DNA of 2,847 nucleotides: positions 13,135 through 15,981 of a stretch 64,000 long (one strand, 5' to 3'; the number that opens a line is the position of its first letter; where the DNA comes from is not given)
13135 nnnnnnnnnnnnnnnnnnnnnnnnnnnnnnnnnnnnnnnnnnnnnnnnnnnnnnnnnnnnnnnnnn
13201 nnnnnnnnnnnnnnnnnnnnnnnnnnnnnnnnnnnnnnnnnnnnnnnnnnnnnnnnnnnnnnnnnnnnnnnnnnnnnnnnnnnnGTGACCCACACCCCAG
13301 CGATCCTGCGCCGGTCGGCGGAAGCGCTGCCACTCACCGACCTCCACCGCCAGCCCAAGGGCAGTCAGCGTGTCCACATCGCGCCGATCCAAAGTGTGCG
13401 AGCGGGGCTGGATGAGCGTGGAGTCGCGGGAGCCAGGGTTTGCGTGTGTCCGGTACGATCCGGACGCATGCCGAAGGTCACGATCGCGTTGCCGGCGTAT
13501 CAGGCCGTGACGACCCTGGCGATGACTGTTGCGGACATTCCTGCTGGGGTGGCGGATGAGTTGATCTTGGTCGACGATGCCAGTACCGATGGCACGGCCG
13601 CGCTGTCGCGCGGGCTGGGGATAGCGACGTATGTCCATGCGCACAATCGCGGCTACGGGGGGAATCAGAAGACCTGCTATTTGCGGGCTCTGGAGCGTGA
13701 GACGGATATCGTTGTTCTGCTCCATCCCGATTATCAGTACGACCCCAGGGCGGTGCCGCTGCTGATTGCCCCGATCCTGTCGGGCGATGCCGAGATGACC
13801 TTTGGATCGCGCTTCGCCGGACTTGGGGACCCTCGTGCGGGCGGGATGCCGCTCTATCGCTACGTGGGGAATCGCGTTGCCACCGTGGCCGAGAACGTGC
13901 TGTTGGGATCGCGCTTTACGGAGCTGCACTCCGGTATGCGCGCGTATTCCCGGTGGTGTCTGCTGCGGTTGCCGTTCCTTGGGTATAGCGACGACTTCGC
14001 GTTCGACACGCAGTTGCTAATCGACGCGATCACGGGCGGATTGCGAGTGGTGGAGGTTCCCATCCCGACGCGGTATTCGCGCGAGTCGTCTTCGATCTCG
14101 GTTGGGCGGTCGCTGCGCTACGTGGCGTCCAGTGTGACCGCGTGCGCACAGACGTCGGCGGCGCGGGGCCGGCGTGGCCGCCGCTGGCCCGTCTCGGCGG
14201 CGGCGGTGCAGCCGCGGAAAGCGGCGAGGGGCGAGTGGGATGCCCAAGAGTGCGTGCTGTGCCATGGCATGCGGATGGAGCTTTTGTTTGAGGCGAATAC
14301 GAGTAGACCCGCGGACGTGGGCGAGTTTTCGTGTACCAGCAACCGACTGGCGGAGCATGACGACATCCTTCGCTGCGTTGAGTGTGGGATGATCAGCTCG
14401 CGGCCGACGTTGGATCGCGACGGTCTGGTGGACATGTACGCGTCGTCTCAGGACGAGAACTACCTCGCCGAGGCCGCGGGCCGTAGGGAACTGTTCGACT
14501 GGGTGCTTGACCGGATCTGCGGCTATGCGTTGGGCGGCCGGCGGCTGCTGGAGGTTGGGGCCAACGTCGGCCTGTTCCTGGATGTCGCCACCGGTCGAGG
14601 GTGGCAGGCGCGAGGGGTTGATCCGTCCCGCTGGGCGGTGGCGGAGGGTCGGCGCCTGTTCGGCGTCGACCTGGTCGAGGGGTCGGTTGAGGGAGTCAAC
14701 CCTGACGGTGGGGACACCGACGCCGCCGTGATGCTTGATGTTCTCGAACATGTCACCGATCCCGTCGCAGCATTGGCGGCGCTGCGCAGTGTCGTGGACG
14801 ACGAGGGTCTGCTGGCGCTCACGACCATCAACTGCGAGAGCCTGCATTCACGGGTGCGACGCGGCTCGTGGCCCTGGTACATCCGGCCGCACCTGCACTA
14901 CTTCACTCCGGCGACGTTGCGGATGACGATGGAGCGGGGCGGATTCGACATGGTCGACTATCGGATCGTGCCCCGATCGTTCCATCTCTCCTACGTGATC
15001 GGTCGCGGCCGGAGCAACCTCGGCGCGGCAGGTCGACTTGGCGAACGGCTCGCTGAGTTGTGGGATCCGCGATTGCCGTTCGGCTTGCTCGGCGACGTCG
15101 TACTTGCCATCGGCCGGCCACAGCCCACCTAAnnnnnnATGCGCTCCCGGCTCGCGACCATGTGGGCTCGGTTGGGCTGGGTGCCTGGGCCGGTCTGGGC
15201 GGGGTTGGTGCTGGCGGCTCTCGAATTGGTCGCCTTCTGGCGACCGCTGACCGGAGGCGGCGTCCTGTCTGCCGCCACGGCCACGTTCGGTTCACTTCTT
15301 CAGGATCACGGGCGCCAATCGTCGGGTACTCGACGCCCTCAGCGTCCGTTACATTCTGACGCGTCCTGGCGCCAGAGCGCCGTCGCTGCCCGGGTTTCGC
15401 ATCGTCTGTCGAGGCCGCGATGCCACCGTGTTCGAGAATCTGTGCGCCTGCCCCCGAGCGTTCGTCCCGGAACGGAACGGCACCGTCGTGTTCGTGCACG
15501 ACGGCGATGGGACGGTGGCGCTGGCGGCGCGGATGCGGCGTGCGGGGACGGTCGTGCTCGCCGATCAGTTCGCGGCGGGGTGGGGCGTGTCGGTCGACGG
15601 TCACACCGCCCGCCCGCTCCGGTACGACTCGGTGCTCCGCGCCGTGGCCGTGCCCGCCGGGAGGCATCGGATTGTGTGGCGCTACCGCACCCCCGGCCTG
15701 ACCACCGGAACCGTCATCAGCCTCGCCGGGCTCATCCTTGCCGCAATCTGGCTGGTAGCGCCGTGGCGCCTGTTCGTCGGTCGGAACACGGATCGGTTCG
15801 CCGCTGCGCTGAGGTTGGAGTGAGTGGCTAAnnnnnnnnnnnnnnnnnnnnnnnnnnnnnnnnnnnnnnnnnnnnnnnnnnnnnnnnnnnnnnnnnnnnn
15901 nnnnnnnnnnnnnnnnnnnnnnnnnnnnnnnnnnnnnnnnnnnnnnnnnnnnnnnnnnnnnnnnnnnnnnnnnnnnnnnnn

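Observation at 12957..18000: tRNA-Thr followed 4.9 kb later by a decayed copy of its own 3' half: att-like repeats around an integrase-less island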

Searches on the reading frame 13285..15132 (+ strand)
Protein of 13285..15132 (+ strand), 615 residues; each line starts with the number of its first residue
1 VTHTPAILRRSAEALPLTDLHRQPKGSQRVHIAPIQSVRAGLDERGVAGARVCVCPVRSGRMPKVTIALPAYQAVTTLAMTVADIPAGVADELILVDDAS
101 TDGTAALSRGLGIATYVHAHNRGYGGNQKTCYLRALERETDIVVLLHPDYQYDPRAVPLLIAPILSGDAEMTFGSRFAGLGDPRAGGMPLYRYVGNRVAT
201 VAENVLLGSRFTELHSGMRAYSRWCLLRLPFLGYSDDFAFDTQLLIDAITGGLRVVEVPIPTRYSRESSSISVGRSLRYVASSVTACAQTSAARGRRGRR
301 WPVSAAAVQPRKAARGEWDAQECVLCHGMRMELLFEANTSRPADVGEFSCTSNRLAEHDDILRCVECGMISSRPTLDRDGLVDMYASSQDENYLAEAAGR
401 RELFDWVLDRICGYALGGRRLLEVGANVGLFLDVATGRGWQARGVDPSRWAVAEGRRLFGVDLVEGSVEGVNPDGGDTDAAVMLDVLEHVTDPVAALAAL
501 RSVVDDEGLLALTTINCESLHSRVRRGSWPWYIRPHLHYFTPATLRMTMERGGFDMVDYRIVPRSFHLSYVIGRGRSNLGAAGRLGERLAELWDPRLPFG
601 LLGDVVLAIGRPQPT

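Call 12: search_protein_families(library=pfam, proteins=[window:13285-15132:+], max_evalue=0.01)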
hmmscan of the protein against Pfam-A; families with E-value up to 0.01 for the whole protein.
window:13285-15132:+ (615 aa): 5 families
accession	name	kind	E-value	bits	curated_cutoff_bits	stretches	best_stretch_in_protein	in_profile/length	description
PF13489.12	Methyltransf_23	-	7.8e-21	74.9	27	1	401-557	7-162/164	Methyltransferase domain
PF00535.33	Glycos_transf_2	-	3.2e-12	47.1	23.3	1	67-223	2-161/168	Glycosyl transferase family 2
PF08241.18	Methyltransf_11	-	2.2e-07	31.8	21.2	1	422-511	1-94/95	Methyltransferase domain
PF08242.18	Methyltransf_12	-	6.4e-07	30.5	30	1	422-510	1-98/98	Methyltransferase domain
PF13649.12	Methyltransf_25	-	3.2e-05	25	27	1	422-508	2-97/97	Methyltransferase domain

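Call 53: search_protein_families(library=ncbifam, proteins=[window:13468-15132:+], max_evalue=0.1)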
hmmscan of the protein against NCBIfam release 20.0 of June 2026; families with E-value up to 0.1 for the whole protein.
window:13468-15132:+ (554 aa): 12 families
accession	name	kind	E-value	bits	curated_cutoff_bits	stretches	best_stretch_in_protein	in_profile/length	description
TIGR04182.1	glyco_TIGR04182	equivalog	6.4e-18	65.1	325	1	3-204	1-193/293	S-layer glycoprotein N-glycosyltransferase AglJ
NF041391.1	DPhHxTase_Halo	equivalog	6e-12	45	375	1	13-203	9-185/213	dolichyl-phosphate hexose transferase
NF058614.1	PPMAGASynPpgS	equivalog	6.5e-09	35.5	370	1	4-208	2-203/226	polyprenyl-phospho-N-acetylgalactosaminyl synthase PpgS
TIGR01983.1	UbiG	equivalog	1.4e-07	31.1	102.95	1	354-457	47-157/228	bifunctional 2-polyprenyl-6-hydroxyphenol methylase/3-demethylubiquinol 3-O-methyltransferase UbiG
NF010496.0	PRK13915.1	equivalog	4e-06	26.1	262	1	3-217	32-258/307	glucosyl-3-phosphoglycerate synthase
TIGR04283.1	glyco_like_mftF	equivalog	0.00019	21.1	182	1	5-108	2-103/221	TIGR04283 family arsenosugar biosynthesis glycosyltransferase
NF045667.1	MTase_DVU1556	equivalog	0.00038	20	155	1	357-459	23-127/213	DVU_1556 family methyltransferase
TIGR00452.1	TIGR00452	equivalog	0.0067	15.3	275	1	354-494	115-263/316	tRNA 5-methoxyuridine(34)/uridine 5-oxyacetic acid(34) synthase CmoB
NF011650.0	PRK15068.1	equivalog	0.0098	14.8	209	1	354-463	120-237/324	tRNA 5-methoxyuridine(34)/uridine 5-oxyacetic acid(34) synthase CmoB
TIGR03469.1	HpnB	hypoth_equivalog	0.051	12.6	379.25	1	2-50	44-95/386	hopene-associated glycosyltransferase HpnB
TIGR02021.1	BchM-ChlM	equivalog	0.058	12.8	158.9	1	337-444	35-148/218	magnesium protoporphyrin IX methyltransferase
NF047683.1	TeichurnBiosyTuaG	equivalog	0.063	12.9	400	1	2-45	6-51/252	teichuronic acid biosynthesis protein TuaG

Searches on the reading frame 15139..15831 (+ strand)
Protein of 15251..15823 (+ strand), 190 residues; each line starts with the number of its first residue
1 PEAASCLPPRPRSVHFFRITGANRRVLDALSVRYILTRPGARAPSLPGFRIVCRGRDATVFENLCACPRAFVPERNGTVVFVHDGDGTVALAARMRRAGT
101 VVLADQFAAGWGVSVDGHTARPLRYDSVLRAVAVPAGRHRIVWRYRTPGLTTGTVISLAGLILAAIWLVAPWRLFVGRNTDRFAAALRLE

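Call 12: search_protein_families(library=pfam, proteins=[window:15251-15823:+, window:15139-15831:+], max_evalue=0.01)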
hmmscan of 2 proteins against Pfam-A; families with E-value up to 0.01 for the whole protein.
window:15251-15823:+ (190 aa): 1 family
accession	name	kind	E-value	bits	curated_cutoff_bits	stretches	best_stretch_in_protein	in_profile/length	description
PF09586.16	YfhO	-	2.4e-07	30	28.5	1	109-157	787-835/835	Bacterial membrane protein YfhO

window:15139-15831:+ (230 aa): 0 families

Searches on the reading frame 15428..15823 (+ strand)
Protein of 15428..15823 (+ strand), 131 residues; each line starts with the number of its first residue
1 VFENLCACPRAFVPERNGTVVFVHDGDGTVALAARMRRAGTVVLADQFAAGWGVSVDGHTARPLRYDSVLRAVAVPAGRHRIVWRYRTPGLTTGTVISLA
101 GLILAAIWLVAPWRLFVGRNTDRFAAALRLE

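Call 53: search_protein_families(library=ncbifam, proteins=[window:15428-15823:+], max_evalue=0.1)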
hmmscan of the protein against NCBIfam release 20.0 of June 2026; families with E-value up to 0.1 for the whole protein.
window:15428-15823:+ (131 aa): 2 families
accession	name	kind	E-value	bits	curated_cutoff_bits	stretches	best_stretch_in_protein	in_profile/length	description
NF047590.1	GlcsyltransPgfM2Strep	equivalog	8.2e-06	24.2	1500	1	48-108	816-876/884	glycosyltransferase PgfM2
NF047589.1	GlcsyltransPgfM1Strep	equivalog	3.6e-05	22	1400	1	48-106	890-948/955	glycosyltransferase PgfM1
